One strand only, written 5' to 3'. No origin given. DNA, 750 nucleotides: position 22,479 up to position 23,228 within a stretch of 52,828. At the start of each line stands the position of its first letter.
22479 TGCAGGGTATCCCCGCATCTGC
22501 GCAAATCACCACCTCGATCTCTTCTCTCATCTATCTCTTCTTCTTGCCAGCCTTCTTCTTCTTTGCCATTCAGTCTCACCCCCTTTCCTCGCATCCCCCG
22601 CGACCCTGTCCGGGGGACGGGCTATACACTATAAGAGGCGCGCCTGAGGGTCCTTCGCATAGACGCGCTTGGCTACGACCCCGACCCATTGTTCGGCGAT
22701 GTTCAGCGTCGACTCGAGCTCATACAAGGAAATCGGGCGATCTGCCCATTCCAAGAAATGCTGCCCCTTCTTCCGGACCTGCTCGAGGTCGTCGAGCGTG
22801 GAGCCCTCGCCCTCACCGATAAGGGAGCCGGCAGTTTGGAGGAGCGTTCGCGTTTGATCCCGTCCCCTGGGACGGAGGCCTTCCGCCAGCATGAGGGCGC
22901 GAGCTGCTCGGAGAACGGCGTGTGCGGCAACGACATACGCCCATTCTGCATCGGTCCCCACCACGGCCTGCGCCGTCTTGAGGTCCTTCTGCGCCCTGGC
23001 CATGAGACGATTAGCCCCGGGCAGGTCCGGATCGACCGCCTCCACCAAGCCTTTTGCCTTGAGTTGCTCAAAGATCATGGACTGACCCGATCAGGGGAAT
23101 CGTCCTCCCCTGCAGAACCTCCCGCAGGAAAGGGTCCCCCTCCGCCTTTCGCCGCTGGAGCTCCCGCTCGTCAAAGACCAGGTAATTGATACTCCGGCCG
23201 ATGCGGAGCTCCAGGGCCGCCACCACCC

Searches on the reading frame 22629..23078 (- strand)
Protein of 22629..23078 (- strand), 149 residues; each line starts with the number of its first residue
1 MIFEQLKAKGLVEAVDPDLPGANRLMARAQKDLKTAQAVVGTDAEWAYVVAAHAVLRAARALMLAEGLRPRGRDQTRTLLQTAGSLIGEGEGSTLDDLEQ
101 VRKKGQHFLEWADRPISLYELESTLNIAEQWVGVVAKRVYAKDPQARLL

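Call 8: search_protein_families(library=pfam, proteins=[window:22629-23078:-])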
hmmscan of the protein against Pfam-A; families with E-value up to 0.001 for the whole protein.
window:22629-23078:- (149 aa): 1 family
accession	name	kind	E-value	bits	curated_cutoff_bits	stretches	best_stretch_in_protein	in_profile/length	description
PF05168.19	HEPN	-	5.7e-05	23.7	22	1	23-133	2-112/117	HEPN domain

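Call 10: find_encoding_contigs(protein=window:22629-23078:-, flank=4000, max_places=10)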
Protein window:22629-23078:- (149 aa): 23 contigs read that carry it; 10 places shown.
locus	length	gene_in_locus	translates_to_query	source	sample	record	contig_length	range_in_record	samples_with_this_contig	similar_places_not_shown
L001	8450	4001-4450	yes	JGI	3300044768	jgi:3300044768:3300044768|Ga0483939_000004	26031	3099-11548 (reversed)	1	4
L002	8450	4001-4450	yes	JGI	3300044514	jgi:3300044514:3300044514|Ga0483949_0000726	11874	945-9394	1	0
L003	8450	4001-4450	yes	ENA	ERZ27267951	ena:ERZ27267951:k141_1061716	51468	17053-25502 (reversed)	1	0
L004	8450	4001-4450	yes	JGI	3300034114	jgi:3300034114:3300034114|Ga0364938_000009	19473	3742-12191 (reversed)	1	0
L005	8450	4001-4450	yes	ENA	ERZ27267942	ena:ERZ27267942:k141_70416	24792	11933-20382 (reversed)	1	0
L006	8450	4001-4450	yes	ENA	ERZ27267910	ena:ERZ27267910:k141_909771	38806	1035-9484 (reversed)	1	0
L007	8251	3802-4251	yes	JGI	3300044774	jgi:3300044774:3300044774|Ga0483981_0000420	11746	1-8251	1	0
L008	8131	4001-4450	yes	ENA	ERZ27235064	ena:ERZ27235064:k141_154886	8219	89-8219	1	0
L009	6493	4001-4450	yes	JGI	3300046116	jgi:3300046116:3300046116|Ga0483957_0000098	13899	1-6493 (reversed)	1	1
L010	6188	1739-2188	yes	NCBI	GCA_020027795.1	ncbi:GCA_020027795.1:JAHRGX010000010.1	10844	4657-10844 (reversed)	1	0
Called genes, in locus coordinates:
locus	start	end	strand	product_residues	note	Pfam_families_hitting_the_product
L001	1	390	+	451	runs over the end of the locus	PF01595:CNNM, PF00571:CBS (weak), PF03471:CorC_HlyC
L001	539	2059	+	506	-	PF00501:AMP-binding, PF13193:AMP-binding_C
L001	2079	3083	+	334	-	PF01336:tRNA_anti-codon, PF01966:HD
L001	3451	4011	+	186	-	PF25212:HVO_A0114 (faint)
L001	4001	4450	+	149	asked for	-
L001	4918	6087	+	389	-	PF02771:Acyl-CoA_dh_N, PF02770:Acyl-CoA_dh_M, PF00441:Acyl-CoA_dh_1, PF08028:Acyl-CoA_dh_2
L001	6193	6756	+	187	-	PF06835:LptC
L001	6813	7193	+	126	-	PF03968:LptD_N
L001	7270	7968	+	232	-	PF00005:ABC_tran, PF13304:AAA_21 (faint)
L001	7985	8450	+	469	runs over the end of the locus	PF00309:Sigma54_AID, PF04963:Sigma54_CBD, PF04552:Sigma54_DBD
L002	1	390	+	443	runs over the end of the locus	?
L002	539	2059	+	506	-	PF00501:AMP-binding, PF13193:AMP-binding_C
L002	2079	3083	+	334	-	PF01336:tRNA_anti-codon, PF01966:HD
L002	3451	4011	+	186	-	PF25212:HVO_A0114 (faint)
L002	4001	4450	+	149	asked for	-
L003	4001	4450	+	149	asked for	-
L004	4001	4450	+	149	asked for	-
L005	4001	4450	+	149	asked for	-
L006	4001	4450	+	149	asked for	-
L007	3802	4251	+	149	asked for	-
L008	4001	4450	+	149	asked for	-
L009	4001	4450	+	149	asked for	-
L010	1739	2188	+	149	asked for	-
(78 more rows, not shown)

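Call 11: find_homologous_proteins(query=window:22629-23078:-)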
Query window:22629-23078:- (149 aa): 134 proteins with E <= 0.001 among 261 candidates; the best 120 are listed.
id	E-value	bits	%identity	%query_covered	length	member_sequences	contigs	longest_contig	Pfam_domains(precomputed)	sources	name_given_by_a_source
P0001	2.7e-86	304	95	100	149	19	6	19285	-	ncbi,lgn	ncbi:MAG: HEPN domain-containing protein [Candidatus Methylomirabilales bacterium]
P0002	2.5e-83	295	95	100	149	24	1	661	-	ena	-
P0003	2.3e-81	288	91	100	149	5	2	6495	-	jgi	-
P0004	7.8e-79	280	87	100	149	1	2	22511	-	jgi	jgi:hypothetical protein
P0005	4.6e-71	255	81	100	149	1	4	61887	-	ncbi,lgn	ncbi:MAG: hypothetical protein ACE5IQ_03950 [Candidatus Methylomirabilales bacterium]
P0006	4.4e-70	252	82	100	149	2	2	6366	PF05168.20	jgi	jgi:hypothetical protein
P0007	2.9e-69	249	81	100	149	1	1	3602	-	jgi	jgi:hypothetical protein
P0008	3.6e-69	249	88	93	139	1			-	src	-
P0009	8.7e-69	248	83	100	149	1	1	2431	-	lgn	-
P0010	1.0e-67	244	81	100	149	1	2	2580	PF05168.20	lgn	-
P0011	1.4e-67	244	81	100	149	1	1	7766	-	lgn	-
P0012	1.6e-67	243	81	100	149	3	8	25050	-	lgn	-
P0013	5.0e-67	242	80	100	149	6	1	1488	-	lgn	-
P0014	6.6e-67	241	81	100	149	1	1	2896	-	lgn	-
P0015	8.0e-67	241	79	100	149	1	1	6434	-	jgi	jgi:hypothetical protein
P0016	3.5e-66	239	79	100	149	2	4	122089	-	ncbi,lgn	-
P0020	1.4e-64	234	79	100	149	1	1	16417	PF05168.20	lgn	-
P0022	7.8e-64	232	79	100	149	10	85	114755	-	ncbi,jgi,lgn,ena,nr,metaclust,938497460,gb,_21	ncbi:MAG: hypothetical protein V3R69_05435 [candidate division NC10 bacterium]|jgi:hypothetical prot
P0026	1.4e-62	227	75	100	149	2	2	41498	-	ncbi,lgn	ncbi:MAG: hypothetical protein ACE5K9_01275 [Candidatus Methylomirabilales bacterium]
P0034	2.5e-60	220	72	100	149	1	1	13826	-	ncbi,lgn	ncbi:MAG: hypothetical protein ACE5JQ_09295 [Candidatus Methylomirabilales bacterium]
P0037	4.8e-56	206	66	100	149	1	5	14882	-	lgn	-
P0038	1.3e-53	198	66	100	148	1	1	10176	PF05168.20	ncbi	-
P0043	3.2e-32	129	46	100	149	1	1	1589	PF05168.20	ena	-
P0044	4.5e-32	129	46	100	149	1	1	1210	PF05168.20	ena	-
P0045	1.5e-31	127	46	100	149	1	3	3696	PF05168.20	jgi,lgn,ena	-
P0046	2.2e-31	126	45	100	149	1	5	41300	PF05168.20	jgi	jgi:uncharacterized protein (UPF0332 family)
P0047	2.3e-31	126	45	100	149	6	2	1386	PF05168.20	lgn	-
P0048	2.7e-31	126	46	100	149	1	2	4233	PF05168.20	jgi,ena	-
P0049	3.7e-31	126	45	100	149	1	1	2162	PF05168.20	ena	-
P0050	5.1e-31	125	44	100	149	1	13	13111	PF05168.20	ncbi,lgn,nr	ncbi:MAG: HEPN domain-containing protein [candidate division NC10 bacterium]|nr:HEPN domain-containi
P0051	5.3e-31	125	44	100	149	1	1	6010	PF05168.20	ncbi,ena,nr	ncbi:MAG: HEPN domain-containing protein [candidate division NC10 bacterium]|nr:HEPN domain-containi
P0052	5.6e-31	125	44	100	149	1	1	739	PF05168.20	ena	-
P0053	1.0e-30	124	44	100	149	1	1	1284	PF05168.20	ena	-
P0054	1.6e-30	124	45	100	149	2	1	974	PF05168.20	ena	-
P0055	1.7e-30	123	44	100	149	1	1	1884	PF05168.20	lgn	-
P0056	1.8e-30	123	44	100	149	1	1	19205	PF05168.20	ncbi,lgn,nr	ncbi:MAG: HEPN domain-containing protein [candidate division NC10 bacterium]|nr:HEPN domain-containi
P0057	2.8e-30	123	44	100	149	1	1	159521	PF05168.20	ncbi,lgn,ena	-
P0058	3.6e-30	122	44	100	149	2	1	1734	PF05168.20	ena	-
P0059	4.0e-30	122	44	100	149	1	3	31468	PF05168.20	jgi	jgi:uncharacterized protein (UPF0332 family)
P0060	4.3e-30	122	44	97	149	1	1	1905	PF05168.20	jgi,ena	-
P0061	4.3e-30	122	44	100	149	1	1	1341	PF05168.20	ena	-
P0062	4.5e-30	122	43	100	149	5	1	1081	PF05168.20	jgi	-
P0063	4.9e-30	122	44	100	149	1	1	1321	PF05168.20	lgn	-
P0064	5.0e-30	122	44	100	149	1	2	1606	PF05168.20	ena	-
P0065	6.1e-30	122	44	100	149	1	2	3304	PF05168.20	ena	-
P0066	6.6e-30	122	44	100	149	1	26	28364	PF05168.20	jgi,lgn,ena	jgi:uncharacterized protein (UPF0332 family)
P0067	6.9e-30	122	44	100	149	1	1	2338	PF05168.20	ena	-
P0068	7.0e-30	122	43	100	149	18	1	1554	PF05168.20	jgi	jgi:HEPN domain-containing protein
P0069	9.3e-30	121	42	100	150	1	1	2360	PF05168.20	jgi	jgi:uncharacterized protein (UPF0332 family)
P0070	1.1e-29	121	43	100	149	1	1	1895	PF05168.20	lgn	-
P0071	1.1e-29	121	43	100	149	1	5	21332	PF05168.20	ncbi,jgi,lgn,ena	jgi:hypothetical protein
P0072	1.5e-29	120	43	100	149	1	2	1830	PF05168.20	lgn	-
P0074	1.6e-29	120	42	100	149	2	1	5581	PF05168.20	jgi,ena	jgi:uncharacterized protein (UPF0332 family)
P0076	1.7e-29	120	44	100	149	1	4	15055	PF05168.20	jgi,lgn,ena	jgi:uncharacterized protein (UPF0332 family)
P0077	1.7e-29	120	44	100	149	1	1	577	PF05168.20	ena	-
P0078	1.8e-29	120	44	100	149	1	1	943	PF05168.20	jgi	jgi:uncharacterized protein (UPF0332 family)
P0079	2.1e-29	120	45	100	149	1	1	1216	PF05168.20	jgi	jgi:HEPN domain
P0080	2.6e-29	120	44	100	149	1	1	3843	PF05168.20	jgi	jgi:uncharacterized protein (UPF0332 family)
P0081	2.9e-29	120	43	100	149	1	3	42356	PF05168.20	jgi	jgi:HEPN domain-containing protein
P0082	3.4e-29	119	44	100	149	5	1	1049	PF05168.20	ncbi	-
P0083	3.8e-29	119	42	100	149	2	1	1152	PF05168.20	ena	-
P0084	4.0e-29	119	44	100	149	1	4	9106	PF05168.20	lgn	-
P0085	4.0e-29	119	44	100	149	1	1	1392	PF05168.20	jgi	jgi:uncharacterized protein (UPF0332 family)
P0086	4.1e-29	119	43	100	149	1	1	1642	PF05168.20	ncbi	-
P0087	4.1e-29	119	44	100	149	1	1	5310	PF05168.20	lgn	-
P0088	4.1e-29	119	42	100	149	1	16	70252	PF05168.20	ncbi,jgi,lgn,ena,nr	ncbi:MAG: hypothetical protein A3G35_21235 [candidate division NC10 bacterium RIFCSPLOWO2_12_FULL_66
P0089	4.2e-29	119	42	100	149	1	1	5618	PF05168.20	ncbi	-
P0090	4.3e-29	119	44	100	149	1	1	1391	PF05168.20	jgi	jgi:uncharacterized protein (UPF0332 family)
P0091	4.7e-29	119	42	100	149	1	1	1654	PF05168.20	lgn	-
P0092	5.1e-29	119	42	100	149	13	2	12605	PF05168.20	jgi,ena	-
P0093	5.8e-29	119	42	100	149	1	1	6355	PF05168.20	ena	-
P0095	5.9e-29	119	42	100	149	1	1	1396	PF05168.20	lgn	-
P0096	6.0e-29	119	43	100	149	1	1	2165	PF05168.20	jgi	-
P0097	6.0e-29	119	44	100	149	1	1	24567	PF05168.20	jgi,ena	-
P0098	6.5e-29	118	42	100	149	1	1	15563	PF05168.20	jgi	-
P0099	7.7e-29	118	44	100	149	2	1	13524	PF05168.20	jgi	jgi:uncharacterized protein (UPF0332 family)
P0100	7.9e-29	118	42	100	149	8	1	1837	PF05168.20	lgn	-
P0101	8.7e-29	118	43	100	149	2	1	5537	PF05168.20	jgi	jgi:hypothetical protein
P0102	9.3e-29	118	44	100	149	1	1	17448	PF05168.20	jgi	jgi:uncharacterized protein (UPF0332 family)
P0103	9.5e-29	118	42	100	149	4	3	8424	PF05168.20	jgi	jgi:uncharacterized protein (UPF0332 family)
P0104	1.1e-28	118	42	100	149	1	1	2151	PF05168.20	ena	-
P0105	1.1e-28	118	43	100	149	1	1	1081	PF05168.20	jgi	jgi:uncharacterized protein (UPF0332 family)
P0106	1.1e-28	118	42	100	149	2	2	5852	PF05168.20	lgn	-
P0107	1.5e-28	117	42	100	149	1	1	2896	PF05168.20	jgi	jgi:uncharacterized protein (UPF0332 family)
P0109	1.8e-28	117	42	100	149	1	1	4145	PF05168.20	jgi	jgi:uncharacterized protein (UPF0332 family)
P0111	1.8e-28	117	42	100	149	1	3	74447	PF05168.20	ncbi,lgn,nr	ncbi:MAG TPA: HEPN domain-containing protein [Candidatus Methylomirabilis sp.]|nr:HEPN domain-contai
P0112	2.1e-28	117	43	100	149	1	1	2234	PF05168.20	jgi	jgi:uncharacterized protein (UPF0332 family)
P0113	2.2e-28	117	42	100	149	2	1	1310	PF05168.20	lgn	-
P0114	2.2e-28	117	40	100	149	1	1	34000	PF05168.20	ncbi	-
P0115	2.3e-28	117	42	100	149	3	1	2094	PF05168.20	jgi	-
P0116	2.6e-28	116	43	100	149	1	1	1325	PF05168.20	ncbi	-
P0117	3.0e-28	116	43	100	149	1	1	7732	PF05168.20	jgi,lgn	jgi:uncharacterized protein (UPF0332 family)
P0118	3.4e-28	116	42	100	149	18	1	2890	PF05168.20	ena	-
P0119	3.5e-28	116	42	100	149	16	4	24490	-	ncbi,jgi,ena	ncbi:MAG: HEPN domain-containing protein [Planctomycetota bacterium]|jgi:hypothetical protein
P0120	4.0e-28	116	42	100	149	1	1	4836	PF05168.20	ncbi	-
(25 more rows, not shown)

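Call 13: find_encoding_contigs(protein=P0004, flank=2500, max_places=2)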
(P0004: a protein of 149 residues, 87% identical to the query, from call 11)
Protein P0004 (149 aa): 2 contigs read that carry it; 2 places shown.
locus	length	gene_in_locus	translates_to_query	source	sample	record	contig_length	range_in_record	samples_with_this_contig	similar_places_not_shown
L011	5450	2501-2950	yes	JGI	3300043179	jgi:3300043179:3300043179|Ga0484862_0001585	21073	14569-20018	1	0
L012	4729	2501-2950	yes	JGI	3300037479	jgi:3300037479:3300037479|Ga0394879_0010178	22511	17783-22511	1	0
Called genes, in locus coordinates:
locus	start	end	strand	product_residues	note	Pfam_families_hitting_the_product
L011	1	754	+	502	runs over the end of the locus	PF00501:AMP-binding, PF13193:AMP-binding_C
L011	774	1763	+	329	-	PF01336:tRNA_anti-codon, PF01966:HD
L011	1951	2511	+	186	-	PF25212:HVO_A0114 (weak)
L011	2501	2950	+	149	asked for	-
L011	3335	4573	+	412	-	PF02771:Acyl-CoA_dh_N, PF02770:Acyl-CoA_dh_M, PF00441:Acyl-CoA_dh_1, PF08028:Acyl-CoA_dh_2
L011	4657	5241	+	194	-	PF06835:LptC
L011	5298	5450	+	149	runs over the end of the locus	PF03968:LptD_N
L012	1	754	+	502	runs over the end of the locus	PF00501:AMP-binding, PF13193:AMP-binding_C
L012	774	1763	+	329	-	PF01336:tRNA_anti-codon, PF01966:HD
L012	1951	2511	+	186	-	PF25212:HVO_A0114 (weak)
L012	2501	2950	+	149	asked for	-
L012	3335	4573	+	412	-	PF02771:Acyl-CoA_dh_N, PF02770:Acyl-CoA_dh_M, PF00441:Acyl-CoA_dh_1, PF08028:Acyl-CoA_dh_2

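Call 14: find_encoding_contigs(protein=P0005, flank=2500, max_places=2)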
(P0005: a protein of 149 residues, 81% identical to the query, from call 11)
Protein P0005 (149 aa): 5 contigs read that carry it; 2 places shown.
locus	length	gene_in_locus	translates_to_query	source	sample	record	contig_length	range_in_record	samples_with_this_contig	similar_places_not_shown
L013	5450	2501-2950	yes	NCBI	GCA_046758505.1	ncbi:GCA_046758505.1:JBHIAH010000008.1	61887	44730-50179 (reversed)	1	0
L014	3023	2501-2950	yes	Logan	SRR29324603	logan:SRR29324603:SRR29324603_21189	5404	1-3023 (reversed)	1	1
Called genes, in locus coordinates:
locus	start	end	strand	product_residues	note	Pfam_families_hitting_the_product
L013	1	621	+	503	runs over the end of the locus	PF00501:AMP-binding, PF13193:AMP-binding_C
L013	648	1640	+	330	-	PF01336:tRNA_anti-codon, PF01966:HD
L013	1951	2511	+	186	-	PF25212:HVO_A0114 (faint)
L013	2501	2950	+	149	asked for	-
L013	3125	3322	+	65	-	-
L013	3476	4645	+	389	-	PF02771:Acyl-CoA_dh_N, PF02770:Acyl-CoA_dh_M, PF00441:Acyl-CoA_dh_1, PF08028:Acyl-CoA_dh_2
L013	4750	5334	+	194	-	PF06835:LptC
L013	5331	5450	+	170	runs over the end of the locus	PF03968:LptD_N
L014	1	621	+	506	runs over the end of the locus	PF00501:AMP-binding, PF13193:AMP-binding_C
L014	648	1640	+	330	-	PF01336:tRNA_anti-codon, PF01966:HD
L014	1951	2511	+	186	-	PF25212:HVO_A0114 (faint)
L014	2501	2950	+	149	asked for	-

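Call 15: find_encoding_contigs(protein=P0016, flank=2500, max_places=2)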
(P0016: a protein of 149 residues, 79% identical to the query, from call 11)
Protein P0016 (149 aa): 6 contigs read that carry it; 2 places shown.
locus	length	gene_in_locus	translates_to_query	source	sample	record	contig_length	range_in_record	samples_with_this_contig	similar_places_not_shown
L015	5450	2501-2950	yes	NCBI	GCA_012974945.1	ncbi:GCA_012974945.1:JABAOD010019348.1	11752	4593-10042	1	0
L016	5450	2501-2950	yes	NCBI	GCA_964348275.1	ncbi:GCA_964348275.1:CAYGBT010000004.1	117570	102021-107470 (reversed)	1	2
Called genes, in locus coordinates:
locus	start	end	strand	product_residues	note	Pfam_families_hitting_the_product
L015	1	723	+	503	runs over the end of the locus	PF00501:AMP-binding, PF13193:AMP-binding_C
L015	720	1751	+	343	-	PF01336:tRNA_anti-codon, PF01966:HD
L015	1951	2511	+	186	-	-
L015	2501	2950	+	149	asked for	-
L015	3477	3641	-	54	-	-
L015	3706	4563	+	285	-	PF02770:Acyl-CoA_dh_M, PF00441:Acyl-CoA_dh_1, PF08028:Acyl-CoA_dh_2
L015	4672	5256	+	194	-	PF06835:LptC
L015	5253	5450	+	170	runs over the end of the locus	PF06835:LptC (faint), PF03968:LptD_N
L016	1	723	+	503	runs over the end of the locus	PF00501:AMP-binding, PF13193:AMP-binding_C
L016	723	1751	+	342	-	PF01336:tRNA_anti-codon, PF01966:HD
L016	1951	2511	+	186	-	-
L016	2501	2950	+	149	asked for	-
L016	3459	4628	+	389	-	PF02771:Acyl-CoA_dh_N, PF02770:Acyl-CoA_dh_M, PF00441:Acyl-CoA_dh_1, PF08028:Acyl-CoA_dh_2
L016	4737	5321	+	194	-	PF06835:LptC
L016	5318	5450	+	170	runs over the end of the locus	PF06835:LptC (faint), PF03968:LptD_N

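Call 16: find_encoding_contigs(protein=P0022, flank=2500, max_places=4)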
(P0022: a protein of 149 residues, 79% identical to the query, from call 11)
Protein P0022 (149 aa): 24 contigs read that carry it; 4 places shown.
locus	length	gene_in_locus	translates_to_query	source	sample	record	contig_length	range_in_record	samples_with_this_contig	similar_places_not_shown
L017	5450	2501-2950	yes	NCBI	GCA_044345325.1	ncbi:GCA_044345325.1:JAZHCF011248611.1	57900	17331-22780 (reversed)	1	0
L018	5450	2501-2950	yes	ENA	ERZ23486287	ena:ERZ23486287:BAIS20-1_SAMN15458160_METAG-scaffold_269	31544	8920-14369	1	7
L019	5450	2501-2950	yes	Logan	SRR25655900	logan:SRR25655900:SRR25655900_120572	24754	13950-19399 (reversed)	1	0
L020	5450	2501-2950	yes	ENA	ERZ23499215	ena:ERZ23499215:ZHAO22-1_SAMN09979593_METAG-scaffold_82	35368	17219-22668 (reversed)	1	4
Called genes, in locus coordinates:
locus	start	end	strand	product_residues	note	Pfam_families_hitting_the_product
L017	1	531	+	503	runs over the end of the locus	PF00501:AMP-binding, PF13193:AMP-binding_C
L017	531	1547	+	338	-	PF01336:tRNA_anti-codon, PF01966:HD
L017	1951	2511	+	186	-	-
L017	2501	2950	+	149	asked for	-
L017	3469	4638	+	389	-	PF02771:Acyl-CoA_dh_N, PF02770:Acyl-CoA_dh_M, PF00441:Acyl-CoA_dh_1, PF08028:Acyl-CoA_dh_2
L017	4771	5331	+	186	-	PF06835:LptC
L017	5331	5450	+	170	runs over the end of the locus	PF03968:LptD_N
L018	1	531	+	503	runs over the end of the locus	PF00501:AMP-binding, PF13193:AMP-binding_C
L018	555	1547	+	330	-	PF01336:tRNA_anti-codon, PF01966:HD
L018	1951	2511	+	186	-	-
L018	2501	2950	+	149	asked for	-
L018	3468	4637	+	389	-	PF02771:Acyl-CoA_dh_N, PF02770:Acyl-CoA_dh_M, PF00441:Acyl-CoA_dh_1, PF08028:Acyl-CoA_dh_2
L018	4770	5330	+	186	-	PF06835:LptC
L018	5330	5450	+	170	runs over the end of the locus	PF03968:LptD_N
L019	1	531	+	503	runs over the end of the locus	PF00501:AMP-binding, PF13193:AMP-binding_C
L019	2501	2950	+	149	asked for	-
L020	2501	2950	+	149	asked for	-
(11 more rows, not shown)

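Call 19: find_encoding_contigs(protein=P0026, flank=2500, max_places=1)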
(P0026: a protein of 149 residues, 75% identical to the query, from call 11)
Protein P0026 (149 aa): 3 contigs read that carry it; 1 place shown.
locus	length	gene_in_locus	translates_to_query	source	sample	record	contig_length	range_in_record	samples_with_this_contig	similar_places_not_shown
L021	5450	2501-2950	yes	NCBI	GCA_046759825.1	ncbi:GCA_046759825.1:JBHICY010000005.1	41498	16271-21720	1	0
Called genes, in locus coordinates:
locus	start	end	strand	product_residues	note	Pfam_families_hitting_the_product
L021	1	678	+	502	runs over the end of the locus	PF00501:AMP-binding, PF13193:AMP-binding_C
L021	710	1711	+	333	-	PF01336:tRNA_anti-codon, PF01966:HD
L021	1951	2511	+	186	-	PF25212:HVO_A0114 (weak)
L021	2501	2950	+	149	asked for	-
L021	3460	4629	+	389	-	PF02771:Acyl-CoA_dh_N, PF02770:Acyl-CoA_dh_M, PF00441:Acyl-CoA_dh_1, PF08028:Acyl-CoA_dh_2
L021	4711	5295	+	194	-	PF06835:LptC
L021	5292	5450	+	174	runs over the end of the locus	PF03968:LptD_N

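Call 20: find_encoding_contigs(protein=P0034, flank=2500, max_places=1)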
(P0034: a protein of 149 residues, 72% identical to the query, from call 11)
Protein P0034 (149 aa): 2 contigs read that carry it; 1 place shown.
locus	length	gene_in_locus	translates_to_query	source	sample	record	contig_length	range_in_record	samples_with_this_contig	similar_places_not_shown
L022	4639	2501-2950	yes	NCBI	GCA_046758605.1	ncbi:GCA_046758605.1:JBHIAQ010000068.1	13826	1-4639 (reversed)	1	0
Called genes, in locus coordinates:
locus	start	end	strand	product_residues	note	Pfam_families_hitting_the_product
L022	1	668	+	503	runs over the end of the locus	PF00501:AMP-binding, PF13193:AMP-binding_C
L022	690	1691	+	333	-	PF01336:tRNA_anti-codon, PF01966:HD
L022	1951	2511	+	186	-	PF12840:HTH_20 (faint)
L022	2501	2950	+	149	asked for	-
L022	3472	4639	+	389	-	PF02771:Acyl-CoA_dh_N, PF02770:Acyl-CoA_dh_M, PF00441:Acyl-CoA_dh_1, PF08028:Acyl-CoA_dh_2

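Call 21: find_encoding_contigs(protein=P0038, flank=2500, max_places=1)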
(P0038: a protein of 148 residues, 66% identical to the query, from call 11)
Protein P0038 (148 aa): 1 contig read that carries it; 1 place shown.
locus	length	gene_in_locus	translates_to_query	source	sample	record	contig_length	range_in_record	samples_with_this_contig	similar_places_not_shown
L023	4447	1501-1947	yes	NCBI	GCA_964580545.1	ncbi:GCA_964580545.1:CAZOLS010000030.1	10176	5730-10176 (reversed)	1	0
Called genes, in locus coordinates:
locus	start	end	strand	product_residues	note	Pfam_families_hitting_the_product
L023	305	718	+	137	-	-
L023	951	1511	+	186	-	PF12840:HTH_20 (weak), PF25212:HVO_A0114 (weak)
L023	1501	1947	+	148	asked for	PF05168:HEPN (weak)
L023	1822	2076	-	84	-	-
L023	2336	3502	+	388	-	-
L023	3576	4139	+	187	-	PF06835:LptC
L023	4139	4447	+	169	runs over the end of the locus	PF03968:LptD_N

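Call 22: find_encoding_contigs(protein=P0037, flank=2500, max_places=1)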
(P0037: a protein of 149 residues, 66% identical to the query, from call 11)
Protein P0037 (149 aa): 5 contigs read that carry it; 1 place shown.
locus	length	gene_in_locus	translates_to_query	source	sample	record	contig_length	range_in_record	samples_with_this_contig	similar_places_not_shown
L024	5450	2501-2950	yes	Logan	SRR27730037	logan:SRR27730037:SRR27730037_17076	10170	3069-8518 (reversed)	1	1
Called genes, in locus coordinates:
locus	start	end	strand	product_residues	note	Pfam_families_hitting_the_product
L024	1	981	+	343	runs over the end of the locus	PF01336:tRNA_anti-codon, PF01966:HD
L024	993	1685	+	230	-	PF01694:Rhomboid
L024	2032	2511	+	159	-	-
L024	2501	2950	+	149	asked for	-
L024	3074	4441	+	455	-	PF02771:Acyl-CoA_dh_N, PF02770:Acyl-CoA_dh_M, PF00441:Acyl-CoA_dh_1, PF08028:Acyl-CoA_dh_2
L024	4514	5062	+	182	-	PF06835:LptC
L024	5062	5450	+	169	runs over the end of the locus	PF03968:LptD_N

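Call 24: find_encoding_contigs(protein=P0111, flank=3000, max_places=1)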
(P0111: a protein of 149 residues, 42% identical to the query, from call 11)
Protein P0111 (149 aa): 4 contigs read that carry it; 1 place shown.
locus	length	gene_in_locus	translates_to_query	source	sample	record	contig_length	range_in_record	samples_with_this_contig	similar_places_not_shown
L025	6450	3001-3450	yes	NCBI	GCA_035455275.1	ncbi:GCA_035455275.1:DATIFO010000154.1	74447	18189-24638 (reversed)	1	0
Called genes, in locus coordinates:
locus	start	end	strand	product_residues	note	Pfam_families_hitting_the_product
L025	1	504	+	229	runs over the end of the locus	PF04474:DUF554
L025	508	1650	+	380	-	PF07690:MFS_1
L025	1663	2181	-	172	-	-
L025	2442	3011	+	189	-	PF25212:HVO_A0114 (weak)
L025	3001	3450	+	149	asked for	PF05168:HEPN (weak)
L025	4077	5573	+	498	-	PF00171:Aldedh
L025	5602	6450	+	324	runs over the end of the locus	PF02423:OCD_Mu_crystall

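Call 25: find_encoding_contigs(protein=P0088, flank=3000, max_places=2)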
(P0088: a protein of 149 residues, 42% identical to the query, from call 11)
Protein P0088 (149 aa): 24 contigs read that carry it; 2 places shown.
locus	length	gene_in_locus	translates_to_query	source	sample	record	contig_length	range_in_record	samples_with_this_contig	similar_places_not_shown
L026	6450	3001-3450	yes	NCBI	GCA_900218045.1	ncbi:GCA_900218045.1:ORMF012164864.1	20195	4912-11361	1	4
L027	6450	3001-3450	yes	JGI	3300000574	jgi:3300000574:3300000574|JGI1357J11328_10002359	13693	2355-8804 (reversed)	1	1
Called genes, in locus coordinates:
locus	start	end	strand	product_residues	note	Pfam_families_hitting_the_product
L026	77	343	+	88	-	PF00037:Fer4 (weak), PF12797:Fer4_2 (faint), PF13237:Fer4_10 (weak), PF12838:Fer4_7 (faint), PF13187:Fer4_9 (weak)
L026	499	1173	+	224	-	PF04474:DUF554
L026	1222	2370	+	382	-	PF07690:MFS_1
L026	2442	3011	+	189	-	-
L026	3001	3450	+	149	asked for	PF05168:HEPN (weak)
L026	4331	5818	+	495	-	PF00171:Aldedh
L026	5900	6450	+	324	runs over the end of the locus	PF02423:OCD_Mu_crystall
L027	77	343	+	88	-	PF00037:Fer4 (weak), PF12797:Fer4_2 (faint), PF13237:Fer4_10 (weak), PF12838:Fer4_7 (faint), PF13187:Fer4_9 (weak)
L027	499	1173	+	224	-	PF04474:DUF554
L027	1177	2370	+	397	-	PF07690:MFS_1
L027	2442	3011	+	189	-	-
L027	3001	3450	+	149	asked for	PF05168:HEPN (weak)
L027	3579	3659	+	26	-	-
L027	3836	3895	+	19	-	-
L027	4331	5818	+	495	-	PF00171:Aldedh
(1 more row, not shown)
